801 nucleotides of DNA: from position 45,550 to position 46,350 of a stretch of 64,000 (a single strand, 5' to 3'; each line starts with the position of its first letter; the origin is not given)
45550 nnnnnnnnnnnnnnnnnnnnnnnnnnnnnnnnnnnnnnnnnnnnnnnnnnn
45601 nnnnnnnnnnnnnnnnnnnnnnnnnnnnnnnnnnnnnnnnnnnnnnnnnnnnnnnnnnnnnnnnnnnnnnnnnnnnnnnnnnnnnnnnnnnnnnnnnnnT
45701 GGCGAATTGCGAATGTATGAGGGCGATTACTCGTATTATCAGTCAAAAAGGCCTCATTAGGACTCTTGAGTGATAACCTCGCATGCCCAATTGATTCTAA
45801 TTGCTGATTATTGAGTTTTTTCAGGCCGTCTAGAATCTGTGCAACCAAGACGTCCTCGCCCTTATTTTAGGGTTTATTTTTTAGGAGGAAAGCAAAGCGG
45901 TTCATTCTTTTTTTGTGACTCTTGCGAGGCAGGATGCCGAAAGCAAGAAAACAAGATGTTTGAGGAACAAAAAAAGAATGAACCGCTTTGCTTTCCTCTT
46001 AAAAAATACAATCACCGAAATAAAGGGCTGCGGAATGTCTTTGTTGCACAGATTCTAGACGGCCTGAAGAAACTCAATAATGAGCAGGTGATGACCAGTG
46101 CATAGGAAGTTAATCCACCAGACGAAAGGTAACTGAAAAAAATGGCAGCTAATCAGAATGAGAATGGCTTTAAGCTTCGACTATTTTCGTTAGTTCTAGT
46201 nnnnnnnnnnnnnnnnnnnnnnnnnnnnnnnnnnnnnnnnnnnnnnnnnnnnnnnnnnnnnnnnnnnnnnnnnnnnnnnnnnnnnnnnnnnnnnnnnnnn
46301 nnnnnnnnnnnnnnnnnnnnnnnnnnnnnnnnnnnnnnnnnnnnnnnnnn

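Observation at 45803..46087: E3: inverted copy with near-identical core and loop motifs but entirely different helices (wholesale compensatory change)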

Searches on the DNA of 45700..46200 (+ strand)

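Call 19: search_rna_families(source=window, start=45700, end=46200, threshold=evalue, max_evalue=10, show_alignments=3)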
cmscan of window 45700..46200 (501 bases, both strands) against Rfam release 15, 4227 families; matches with E-value up to 10: 22.
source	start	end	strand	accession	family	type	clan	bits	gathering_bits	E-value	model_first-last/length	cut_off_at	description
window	45803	46085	+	RF00885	MIR821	Gene; miRNA;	-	93.1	249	9e-18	1-275/275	no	MIR821 microRNA precursor family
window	45818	46070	-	RF04133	MIR2646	Gene; miRNA;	-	90.5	245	3.9e-20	1-256/256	no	MIR2646 microRNA precursor family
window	45809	46079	-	RF04207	MIR5048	Gene; miRNA;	-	50.5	160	2.6e-10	1-356/356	no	MIR5048 microRNA precursor family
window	45863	46023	+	RF04174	MIR4208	Gene; miRNA;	-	40.6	140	7.9e-05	1-191/191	no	MIR4208 microRNA precursor family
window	45882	46001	-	RF04099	MIR837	Gene; miRNA;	-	39.5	117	1.3e-06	1-122/122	no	MIR837 microRNA precursor family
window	45879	46004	+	RF00639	mir-515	Gene; miRNA;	CL00096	39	68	1.7e-06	1-87/87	no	mir-515 microRNA precursor family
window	45877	46006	+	RF04239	mir-4679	Gene; miRNA;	-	38.8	88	4.3e-06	1-75/75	no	mir-4679 microRNA precursor family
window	45858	46027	+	RF04139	MIR841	Gene; miRNA;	-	38.5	200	1.9e-06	1-212/212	no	MIR841 microRNA precursor family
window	45880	46003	-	RF04239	mir-4679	Gene; miRNA;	-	37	88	1.3e-05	1-75/75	no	mir-4679 microRNA precursor family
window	45882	46002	+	RF03323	mir-3613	Gene; miRNA;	-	36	91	4.6e-06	1-86/86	no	mir-3613 microRNA precursor family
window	45833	46001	-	RF01589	plasmodium_snoR11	Gene; snRNA; snoRNA; HACA-box;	-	28.9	80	0.02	1-207/207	no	small nucleolar RNA snoR11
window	45810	46067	-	RF04318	idnO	Cis-reg;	-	24.7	100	0.11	1-206/206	no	idnO ncRNA motif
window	45864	46006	+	RF02973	Enterococcus-1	Gene; sRNA;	-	20.5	71.4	0.08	1-152/152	no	Enterococcus-1 RNA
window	45881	46003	+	RF03896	MIR2275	Gene; miRNA;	-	20.3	60.5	0.37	16-80/95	no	MIR2275 microRNA precursor family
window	45888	45995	+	RF02397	sau-5971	Gene; sRNA;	-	18.9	90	0.71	51-96/96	no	Staphylococcus sRNA sau-5971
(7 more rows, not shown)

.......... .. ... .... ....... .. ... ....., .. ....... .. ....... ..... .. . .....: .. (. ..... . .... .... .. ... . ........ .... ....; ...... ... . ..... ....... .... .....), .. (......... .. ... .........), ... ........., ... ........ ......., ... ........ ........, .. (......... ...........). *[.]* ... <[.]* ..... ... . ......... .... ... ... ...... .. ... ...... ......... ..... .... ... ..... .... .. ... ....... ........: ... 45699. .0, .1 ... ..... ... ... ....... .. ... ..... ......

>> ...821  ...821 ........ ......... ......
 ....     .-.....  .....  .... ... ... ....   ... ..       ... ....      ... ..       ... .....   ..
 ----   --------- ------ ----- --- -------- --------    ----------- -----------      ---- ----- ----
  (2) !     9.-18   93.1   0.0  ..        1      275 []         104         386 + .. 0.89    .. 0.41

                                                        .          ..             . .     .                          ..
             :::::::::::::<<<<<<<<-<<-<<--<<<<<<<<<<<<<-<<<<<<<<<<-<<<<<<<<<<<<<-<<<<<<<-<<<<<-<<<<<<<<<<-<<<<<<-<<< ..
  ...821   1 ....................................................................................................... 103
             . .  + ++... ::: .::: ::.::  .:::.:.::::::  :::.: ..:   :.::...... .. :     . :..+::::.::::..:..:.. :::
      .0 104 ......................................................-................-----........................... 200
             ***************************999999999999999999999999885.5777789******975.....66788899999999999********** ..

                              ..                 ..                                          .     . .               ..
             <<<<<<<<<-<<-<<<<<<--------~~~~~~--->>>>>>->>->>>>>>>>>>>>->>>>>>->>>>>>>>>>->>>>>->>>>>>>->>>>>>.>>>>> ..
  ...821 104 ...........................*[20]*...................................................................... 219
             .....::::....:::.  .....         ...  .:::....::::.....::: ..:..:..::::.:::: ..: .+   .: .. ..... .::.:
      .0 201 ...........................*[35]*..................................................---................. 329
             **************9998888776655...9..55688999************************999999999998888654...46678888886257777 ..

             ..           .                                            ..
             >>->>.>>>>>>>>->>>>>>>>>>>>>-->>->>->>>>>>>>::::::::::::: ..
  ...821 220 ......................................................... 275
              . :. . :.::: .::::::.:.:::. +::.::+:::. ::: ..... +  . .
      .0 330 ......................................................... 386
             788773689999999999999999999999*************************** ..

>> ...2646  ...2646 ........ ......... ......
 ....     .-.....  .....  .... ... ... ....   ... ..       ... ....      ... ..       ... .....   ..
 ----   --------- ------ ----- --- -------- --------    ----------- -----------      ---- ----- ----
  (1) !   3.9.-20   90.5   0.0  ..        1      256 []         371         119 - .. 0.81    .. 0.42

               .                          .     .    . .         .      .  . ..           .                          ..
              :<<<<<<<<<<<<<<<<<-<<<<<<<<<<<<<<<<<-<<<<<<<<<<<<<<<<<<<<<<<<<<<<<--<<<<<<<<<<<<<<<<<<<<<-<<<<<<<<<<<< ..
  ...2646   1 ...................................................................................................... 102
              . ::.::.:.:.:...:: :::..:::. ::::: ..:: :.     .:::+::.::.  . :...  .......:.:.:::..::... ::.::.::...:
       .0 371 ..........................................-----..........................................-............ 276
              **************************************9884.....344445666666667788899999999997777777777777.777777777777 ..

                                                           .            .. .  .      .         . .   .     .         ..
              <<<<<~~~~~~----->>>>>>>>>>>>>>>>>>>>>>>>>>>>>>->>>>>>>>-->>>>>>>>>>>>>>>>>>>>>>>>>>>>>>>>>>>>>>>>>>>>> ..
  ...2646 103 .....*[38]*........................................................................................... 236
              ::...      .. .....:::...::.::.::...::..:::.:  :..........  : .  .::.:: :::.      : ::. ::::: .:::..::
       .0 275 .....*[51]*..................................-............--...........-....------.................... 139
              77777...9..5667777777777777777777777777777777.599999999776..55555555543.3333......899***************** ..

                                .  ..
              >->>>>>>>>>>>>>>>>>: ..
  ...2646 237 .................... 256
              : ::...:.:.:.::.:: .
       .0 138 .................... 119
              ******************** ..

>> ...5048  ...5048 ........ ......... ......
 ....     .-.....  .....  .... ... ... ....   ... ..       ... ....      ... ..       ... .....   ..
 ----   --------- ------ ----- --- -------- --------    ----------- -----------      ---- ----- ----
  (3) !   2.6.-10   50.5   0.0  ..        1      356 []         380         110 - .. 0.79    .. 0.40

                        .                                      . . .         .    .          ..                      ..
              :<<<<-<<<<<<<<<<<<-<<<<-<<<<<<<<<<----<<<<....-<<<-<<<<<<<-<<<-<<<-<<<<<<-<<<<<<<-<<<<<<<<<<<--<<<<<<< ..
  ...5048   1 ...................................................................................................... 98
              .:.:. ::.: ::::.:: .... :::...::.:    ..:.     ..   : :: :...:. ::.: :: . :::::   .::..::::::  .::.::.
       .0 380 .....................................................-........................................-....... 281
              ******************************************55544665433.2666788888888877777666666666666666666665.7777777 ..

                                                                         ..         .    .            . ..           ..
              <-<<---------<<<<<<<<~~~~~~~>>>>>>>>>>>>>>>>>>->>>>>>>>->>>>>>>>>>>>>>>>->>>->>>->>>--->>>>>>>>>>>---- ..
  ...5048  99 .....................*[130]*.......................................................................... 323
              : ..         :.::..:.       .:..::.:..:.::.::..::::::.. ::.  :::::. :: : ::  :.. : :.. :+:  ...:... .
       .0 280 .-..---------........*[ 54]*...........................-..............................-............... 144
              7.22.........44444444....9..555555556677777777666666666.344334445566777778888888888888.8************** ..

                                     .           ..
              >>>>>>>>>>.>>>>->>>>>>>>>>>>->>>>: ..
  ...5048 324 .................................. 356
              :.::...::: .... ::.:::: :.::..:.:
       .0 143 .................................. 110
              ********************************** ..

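Call 60: build_rna_model(alignment_id=A4, structure=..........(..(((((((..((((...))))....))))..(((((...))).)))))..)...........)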
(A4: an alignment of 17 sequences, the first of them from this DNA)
Model R1 built from alignment A4 (17 sequences, 74 columns); structure: as given.
model positions 70; base pairs 17; branch points 1; effective number of sequences 5.32; information 0.804 bits per position. Calibrated on 0.2 Mb of random sequence (short: E-values are rough).
structure used (alignment columns):
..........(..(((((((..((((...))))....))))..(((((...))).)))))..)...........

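Call 61: search_with_rna_model(model_id=R1, source=window, filters=off, max_evalue=10, show_alignments=4)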
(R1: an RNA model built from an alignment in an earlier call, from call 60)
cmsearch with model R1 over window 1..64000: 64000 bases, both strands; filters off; matches with E-value up to 10: 16.
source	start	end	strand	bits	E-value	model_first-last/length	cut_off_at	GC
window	45907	45976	+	80.1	3e-25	1-70/70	no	0.4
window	36339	36408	-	79.6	4.5e-25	1-70/70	no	0.39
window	2616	2673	+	12.4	0.046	1-70/70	no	0.57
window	58957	59011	+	10.4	0.23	1-70/70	no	0.58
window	34188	34254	-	9.7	0.38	1-70/70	no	0.49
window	9234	9289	+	8.9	0.76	1-70/70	no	0.46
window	30851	30918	+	7.5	2.2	1-70/70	no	0.62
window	43723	43801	+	7.5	2.2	1-70/70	no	0.51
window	25407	25469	-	7.2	2.8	1-70/70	no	0.51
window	54991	55062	+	7.1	3.1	1-70/70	no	0.39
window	30099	30184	-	6.9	3.5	1-70/70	no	0.49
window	35004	35063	+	6.8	3.9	1-70/70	no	0.53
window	1078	1156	-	6.5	5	1-70/70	no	0.53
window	32908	32947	+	5.9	8.1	16-40/70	no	0.43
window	12546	12613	+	5.8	8.4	1-70/70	no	0.59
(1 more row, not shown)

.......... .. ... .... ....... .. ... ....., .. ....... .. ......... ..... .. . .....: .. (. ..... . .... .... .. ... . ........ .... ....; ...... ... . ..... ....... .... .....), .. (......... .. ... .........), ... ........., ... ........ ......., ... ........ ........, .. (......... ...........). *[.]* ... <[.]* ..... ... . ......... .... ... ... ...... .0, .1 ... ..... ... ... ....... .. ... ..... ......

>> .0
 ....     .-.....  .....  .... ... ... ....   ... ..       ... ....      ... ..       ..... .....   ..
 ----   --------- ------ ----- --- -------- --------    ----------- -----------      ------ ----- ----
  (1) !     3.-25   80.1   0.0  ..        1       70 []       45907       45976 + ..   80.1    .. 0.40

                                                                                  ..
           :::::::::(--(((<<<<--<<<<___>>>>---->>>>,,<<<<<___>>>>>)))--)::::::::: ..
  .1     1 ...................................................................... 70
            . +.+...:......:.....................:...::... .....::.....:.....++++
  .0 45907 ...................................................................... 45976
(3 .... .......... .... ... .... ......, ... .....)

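Call 62: search_with_rna_model(model_id=R1, sources=[window, L006, L008, L009, L012, L017, L018, L021, L022, L024, L027, L030, L032, L037, L038, L039, L040, L043, L045, L048, L049, L050, L052, L056, L058, L064, L068, L073, L078, L082, L083, L084, L087, L088, L089, L090, L091, L092, L093, L094, L014, L060, L072, L077, L034, L036], max_evalue=0.001, make_alignment=true)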
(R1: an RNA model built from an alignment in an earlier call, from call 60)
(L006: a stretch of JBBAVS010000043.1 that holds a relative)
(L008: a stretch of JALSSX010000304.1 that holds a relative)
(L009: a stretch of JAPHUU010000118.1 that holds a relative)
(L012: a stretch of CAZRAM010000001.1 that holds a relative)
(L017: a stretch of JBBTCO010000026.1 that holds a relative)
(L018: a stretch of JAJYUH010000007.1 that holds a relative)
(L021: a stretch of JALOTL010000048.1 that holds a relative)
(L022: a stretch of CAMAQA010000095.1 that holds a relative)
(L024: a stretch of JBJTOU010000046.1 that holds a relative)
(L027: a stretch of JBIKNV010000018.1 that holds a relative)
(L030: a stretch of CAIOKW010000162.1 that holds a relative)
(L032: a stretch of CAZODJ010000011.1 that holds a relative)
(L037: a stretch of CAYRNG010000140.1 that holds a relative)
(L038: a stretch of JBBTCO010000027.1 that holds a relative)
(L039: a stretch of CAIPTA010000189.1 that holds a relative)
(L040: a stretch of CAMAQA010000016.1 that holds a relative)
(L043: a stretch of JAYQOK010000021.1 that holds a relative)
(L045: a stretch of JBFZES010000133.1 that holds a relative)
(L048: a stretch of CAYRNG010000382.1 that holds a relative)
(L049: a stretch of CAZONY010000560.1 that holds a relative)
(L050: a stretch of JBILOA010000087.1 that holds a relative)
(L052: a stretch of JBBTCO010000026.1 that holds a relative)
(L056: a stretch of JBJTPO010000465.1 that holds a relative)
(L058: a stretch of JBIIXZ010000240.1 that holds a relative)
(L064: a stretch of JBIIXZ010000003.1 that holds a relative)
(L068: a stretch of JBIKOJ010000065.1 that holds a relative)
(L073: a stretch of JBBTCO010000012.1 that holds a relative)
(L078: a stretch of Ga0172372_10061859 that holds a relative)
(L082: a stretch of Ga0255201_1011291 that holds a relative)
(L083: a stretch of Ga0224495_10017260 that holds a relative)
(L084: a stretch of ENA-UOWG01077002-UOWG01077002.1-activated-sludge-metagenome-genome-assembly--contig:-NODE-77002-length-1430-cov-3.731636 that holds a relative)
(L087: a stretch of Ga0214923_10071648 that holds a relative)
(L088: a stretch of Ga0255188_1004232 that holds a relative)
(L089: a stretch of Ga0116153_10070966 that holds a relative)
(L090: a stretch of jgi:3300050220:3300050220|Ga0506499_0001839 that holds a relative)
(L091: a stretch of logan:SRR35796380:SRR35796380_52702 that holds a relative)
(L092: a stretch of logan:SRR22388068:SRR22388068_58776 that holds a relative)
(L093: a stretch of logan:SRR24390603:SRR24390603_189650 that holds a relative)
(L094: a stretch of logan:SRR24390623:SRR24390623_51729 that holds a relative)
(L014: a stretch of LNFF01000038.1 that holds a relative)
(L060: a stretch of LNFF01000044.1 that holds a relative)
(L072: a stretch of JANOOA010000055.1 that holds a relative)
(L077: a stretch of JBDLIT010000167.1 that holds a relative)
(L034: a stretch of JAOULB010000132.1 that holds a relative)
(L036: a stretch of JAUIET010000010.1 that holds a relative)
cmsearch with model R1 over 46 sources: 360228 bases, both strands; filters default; matches with E-value up to 0.001: 49.
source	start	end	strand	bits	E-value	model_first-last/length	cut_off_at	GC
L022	2852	2921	-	81.5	5.7e-25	1-70/70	no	0.66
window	45907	45976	+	80.1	1.7e-24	1-70/70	no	0.4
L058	1551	1620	+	79.8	2.1e-24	1-70/70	no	0.71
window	36339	36408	-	79.6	2.5e-24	1-70/70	no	0.39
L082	132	201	-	78.8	4.9e-24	1-70/70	no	0.69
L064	1095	1164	-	77.5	1.4e-23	1-70/70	no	0.61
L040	6437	6506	-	77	1.9e-23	1-70/70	no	0.66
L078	2525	2594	+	75.6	5.9e-23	1-70/70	no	0.67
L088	1546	1615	-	74.9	1e-22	1-70/70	no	0.67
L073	6761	6830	+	68.3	1.9e-20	1-70/70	no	0.63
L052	1439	1508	+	68.1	2.3e-20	1-70/70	no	0.57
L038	7557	7626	+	66.6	6.9e-20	1-70/70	no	0.57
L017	6560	6629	-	66.1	1.1e-19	1-70/70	no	0.61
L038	7224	7293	-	65.9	1.3e-19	1-70/70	no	0.51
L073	6469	6538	-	65.5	1.6e-19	1-70/70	no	0.57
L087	1644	1714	+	60.6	8.2e-18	1-70/70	no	0.59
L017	1989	2058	+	55.9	3.3e-16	1-70/70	no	0.61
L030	5731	5796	+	51.7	8.8e-15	1-70/70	no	0.48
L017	1754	1823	-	41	4.3e-11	1-70/70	no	0.6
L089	1166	1233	-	33.1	2.1e-08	1-70/70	no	0.57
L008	6260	6282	+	32.8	2.8e-08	17-39/70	no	0.7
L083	1096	1118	+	32.2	4.2e-08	17-39/70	no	0.7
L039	7475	7497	+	30.5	1.6e-07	17-39/70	no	0.61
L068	4406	4478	+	30.3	2e-07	1-70/70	no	0.63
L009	3829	3849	-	30.3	2e-07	18-38/70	no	0.67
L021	175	195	-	30.3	2e-07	18-38/70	no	0.67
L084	782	802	+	30.3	2e-07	18-38/70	no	0.67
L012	6817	6891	+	27.8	1.4e-06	1-70/70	no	0.57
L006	150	218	+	27.4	1.9e-06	1-70/70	no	0.67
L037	1234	1291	+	27.1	2.4e-06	1-70/70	no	0.66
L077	3599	3621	+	26.7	3.3e-06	17-39/70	no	0.65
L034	3666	3692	+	26.4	4.3e-06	16-40/70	no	0.63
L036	5380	5406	-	25.9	6.2e-06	16-40/70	no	0.67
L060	1889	1969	+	25.4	9.3e-06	1-70/70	no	0.68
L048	5035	5092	-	25.3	9.7e-06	1-70/70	no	0.67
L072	375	401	+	24.6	1.8e-05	16-40/70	no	0.7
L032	6801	6879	-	24.5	1.9e-05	1-70/70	no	0.68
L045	2704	2775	+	22.8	6.9e-05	1-70/70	no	0.6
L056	3432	3448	-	22.6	8.6e-05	20-36/70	no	0.59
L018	2531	2547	+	22.6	8.6e-05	20-36/70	no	0.59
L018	4600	4616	+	22.6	8.6e-05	20-36/70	no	0.59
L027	7733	7749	-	22.6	8.6e-05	20-36/70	no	0.59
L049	292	308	+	22.6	8.6e-05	20-36/70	no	0.59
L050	752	768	-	22.6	8.6e-05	20-36/70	no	0.59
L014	4767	4783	+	22.6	8.6e-05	20-36/70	no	0.59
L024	820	836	-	22.6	8.6e-05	20-36/70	no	0.59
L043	1767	1783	-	22.6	8.6e-05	20-36/70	no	0.59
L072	3864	3890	-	20.3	0.00052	16-40/70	no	0.74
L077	3848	3874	+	19.6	0.00093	16-40/70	no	0.67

Alignment A5: 49 matches aligned to the model, 95 columns, each read 5' to 3' on its own strand. Consensus structure (alignment columns), stored with it:
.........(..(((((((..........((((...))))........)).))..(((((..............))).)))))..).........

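Call 63: search_with_rna_model(model_id=R1, sources=[window, L017, L022, L030, L038, L040, L052, L058, L064, L073, L078, L082, L087, L088], max_evalue=1e-9, make_alignment=true, show_alignments=0)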
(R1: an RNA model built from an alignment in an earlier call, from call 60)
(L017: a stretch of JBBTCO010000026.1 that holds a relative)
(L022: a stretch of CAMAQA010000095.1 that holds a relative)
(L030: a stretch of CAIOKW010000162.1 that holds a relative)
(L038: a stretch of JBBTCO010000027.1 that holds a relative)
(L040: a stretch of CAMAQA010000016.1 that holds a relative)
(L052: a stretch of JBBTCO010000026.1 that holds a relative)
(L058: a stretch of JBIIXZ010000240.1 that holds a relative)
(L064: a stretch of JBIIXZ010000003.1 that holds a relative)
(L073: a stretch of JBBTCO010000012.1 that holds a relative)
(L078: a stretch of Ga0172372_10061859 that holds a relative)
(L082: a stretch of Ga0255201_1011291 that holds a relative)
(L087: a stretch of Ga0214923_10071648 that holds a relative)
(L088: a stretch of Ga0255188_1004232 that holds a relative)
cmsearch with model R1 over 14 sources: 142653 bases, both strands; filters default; matches with E-value up to 1e-9: 19.
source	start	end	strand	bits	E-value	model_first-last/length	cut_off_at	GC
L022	2852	2921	-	81.5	2.3e-25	1-70/70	no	0.66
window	45907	45976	+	80.1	6.6e-25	1-70/70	no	0.4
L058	1551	1620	+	79.8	8.3e-25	1-70/70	no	0.71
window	36339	36408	-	79.6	1e-24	1-70/70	no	0.39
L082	132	201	-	78.8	1.9e-24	1-70/70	no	0.69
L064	1095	1164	-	77.5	5.5e-24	1-70/70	no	0.61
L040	6437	6506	-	77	7.5e-24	1-70/70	no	0.66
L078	2525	2594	+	75.6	2.3e-23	1-70/70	no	0.67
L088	1546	1615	-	74.9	4e-23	1-70/70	no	0.67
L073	6761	6830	+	68.3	7.7e-21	1-70/70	no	0.63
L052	1439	1508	+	68.1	8.9e-21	1-70/70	no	0.57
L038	7557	7626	+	66.6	2.7e-20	1-70/70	no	0.57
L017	6560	6629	-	66.1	4.4e-20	1-70/70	no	0.61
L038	7224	7293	-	65.9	5.1e-20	1-70/70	no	0.51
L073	6469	6538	-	65.5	6.5e-20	1-70/70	no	0.57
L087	1644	1714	+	60.6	3.2e-18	1-70/70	no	0.59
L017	1989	2058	+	55.9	1.3e-16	1-70/70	no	0.61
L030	5731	5796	+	51.7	3.5e-15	1-70/70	no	0.48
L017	1754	1823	-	41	1.7e-11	1-70/70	no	0.6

Alignment A6: 19 matches aligned to the model, 71 columns, each read 5' to 3' on its own strand. Consensus structure (alignment columns), stored with it:
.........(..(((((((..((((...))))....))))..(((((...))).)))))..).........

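Call 73: search_dna_similar(query=window:45802-46086:+, collection=plasmids, mode=distant, max_evalue=0.01, max_rows=10)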
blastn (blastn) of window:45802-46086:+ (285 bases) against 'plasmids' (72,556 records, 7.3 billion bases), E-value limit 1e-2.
No match.

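Call 74: search_dna_similar(query=window:45802-46086:+, collection=phages, mode=distant, max_evalue=0.01, max_rows=10)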
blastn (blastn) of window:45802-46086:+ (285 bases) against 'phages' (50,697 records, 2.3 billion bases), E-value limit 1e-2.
No match.

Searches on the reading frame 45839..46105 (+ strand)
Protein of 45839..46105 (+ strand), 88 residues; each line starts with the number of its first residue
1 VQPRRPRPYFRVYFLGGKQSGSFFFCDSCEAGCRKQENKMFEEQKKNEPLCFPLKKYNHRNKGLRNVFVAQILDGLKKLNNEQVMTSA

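Call 14: search_protein_families(library=pfam, proteins=[window:45839-46105:+])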
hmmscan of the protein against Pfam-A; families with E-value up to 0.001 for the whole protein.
window:45839-46105:+ (88 aa): 0 families
